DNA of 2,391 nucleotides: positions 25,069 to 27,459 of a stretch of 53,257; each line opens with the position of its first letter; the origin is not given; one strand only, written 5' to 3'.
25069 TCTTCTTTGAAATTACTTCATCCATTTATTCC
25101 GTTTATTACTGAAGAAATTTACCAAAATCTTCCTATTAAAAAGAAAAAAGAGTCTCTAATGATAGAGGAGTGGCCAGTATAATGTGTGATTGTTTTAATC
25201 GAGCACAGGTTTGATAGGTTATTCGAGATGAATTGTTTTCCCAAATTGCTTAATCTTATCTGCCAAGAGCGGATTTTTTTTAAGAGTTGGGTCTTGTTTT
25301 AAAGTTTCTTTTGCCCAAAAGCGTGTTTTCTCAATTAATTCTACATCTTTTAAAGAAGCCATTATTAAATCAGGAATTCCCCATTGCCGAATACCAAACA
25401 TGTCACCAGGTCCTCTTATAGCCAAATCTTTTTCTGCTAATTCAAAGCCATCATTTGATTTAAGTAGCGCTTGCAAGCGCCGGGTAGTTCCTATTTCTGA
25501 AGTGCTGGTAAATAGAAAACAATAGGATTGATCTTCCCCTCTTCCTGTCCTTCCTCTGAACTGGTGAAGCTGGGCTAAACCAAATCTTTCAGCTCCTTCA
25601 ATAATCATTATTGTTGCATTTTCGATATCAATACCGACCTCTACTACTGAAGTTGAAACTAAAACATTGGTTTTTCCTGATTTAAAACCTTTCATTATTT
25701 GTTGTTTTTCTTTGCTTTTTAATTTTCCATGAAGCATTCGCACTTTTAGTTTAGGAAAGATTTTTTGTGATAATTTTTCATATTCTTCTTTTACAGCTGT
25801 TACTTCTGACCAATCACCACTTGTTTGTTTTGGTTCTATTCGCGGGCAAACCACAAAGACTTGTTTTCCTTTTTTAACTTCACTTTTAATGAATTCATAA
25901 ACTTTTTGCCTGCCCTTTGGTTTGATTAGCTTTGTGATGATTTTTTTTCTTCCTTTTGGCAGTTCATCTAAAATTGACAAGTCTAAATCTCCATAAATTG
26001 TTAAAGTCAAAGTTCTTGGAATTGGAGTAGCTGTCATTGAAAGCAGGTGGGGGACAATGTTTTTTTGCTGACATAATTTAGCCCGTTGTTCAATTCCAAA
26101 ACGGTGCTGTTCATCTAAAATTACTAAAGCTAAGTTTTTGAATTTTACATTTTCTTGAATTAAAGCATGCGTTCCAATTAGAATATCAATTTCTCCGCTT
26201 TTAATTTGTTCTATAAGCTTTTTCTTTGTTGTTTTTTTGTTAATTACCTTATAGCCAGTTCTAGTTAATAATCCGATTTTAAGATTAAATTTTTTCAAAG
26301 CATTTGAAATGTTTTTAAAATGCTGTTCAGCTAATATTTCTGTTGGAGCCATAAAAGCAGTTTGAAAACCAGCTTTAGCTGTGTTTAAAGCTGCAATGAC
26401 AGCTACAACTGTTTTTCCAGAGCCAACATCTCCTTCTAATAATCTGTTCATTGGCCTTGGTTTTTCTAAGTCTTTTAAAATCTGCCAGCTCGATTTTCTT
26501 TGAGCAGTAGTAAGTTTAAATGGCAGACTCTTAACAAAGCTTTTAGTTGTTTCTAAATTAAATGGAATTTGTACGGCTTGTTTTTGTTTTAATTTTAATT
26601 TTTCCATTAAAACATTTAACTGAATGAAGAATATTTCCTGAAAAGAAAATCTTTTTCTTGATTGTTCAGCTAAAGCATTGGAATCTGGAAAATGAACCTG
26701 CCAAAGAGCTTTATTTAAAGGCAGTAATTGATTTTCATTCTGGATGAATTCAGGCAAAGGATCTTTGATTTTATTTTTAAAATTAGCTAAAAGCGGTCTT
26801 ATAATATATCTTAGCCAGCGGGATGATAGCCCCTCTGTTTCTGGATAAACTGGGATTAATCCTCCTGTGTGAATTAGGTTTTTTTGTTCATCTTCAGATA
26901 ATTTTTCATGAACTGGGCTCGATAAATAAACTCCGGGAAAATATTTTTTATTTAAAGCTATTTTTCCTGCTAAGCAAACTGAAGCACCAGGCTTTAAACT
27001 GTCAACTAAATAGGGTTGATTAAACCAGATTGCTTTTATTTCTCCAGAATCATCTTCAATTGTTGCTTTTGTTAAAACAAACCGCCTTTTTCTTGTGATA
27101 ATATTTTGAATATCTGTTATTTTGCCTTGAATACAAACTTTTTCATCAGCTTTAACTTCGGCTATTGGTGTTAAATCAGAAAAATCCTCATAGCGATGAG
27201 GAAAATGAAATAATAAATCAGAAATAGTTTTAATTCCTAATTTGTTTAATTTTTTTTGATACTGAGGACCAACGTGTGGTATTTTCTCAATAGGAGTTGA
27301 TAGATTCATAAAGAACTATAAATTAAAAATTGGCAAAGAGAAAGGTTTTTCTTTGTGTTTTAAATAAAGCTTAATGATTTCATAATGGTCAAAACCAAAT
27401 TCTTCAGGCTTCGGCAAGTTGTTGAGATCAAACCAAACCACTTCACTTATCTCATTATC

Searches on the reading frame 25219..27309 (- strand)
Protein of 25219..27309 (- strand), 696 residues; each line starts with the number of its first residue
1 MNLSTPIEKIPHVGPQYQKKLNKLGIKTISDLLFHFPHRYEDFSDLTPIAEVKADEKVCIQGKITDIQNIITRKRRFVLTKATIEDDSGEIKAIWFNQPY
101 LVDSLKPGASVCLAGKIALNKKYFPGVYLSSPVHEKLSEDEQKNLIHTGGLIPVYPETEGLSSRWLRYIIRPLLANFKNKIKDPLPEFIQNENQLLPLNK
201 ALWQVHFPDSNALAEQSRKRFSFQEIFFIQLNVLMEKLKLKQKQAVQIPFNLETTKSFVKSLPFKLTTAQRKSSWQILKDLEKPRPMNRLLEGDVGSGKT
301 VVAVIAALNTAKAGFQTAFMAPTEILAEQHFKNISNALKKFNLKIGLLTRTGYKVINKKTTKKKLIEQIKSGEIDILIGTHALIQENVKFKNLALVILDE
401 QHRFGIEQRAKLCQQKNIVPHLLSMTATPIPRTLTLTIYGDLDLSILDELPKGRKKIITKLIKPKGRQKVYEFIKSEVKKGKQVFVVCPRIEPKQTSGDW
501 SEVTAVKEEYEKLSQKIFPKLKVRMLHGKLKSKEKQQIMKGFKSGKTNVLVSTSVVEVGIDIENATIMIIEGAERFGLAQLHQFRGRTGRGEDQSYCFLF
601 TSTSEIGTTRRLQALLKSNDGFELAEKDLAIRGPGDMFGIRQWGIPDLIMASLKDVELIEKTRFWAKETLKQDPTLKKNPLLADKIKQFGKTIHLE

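Call 58: search_protein_families(library=pfam, proteins=[window:25219-27309:-], max_evalue=0.0001)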
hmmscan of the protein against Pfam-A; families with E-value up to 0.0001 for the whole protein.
window:25219-27309:- (696 aa): 7 families
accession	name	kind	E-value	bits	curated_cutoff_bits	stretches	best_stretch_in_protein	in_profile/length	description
PF17191.10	RecG_wedge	-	1.5e-26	93.4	23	1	7-172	2-157/162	RecG wedge domain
PF00271.37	Helicase_C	-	1.1e-23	84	23.5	1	470-590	6-108/110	Helicase conserved C-terminal domain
PF00270.35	DEAD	-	3.3e-23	82.7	26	1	287-434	15-164/167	DEAD/DEAH box helicase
PF04851.21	ResIII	-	8.5e-13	49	22.5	1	265-429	3-162/164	Type III restriction enzyme, res subunit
PF19833.4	RecG_dom3_C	-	1e-10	41.9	26.8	1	619-688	2-75/87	ATP-dependent DNA helicase RecG, domain 3, C-terminal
PF22590.2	Cas3-like_C_2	-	7.3e-06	26.6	27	1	502-591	11-104/106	CRISPR-associated nuclease/helicase Cas3, C-terminal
PF01336.31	tRNA_anti-codon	-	3e-05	24.3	27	0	58-120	1-60/75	OB-fold nucleic acid binding domain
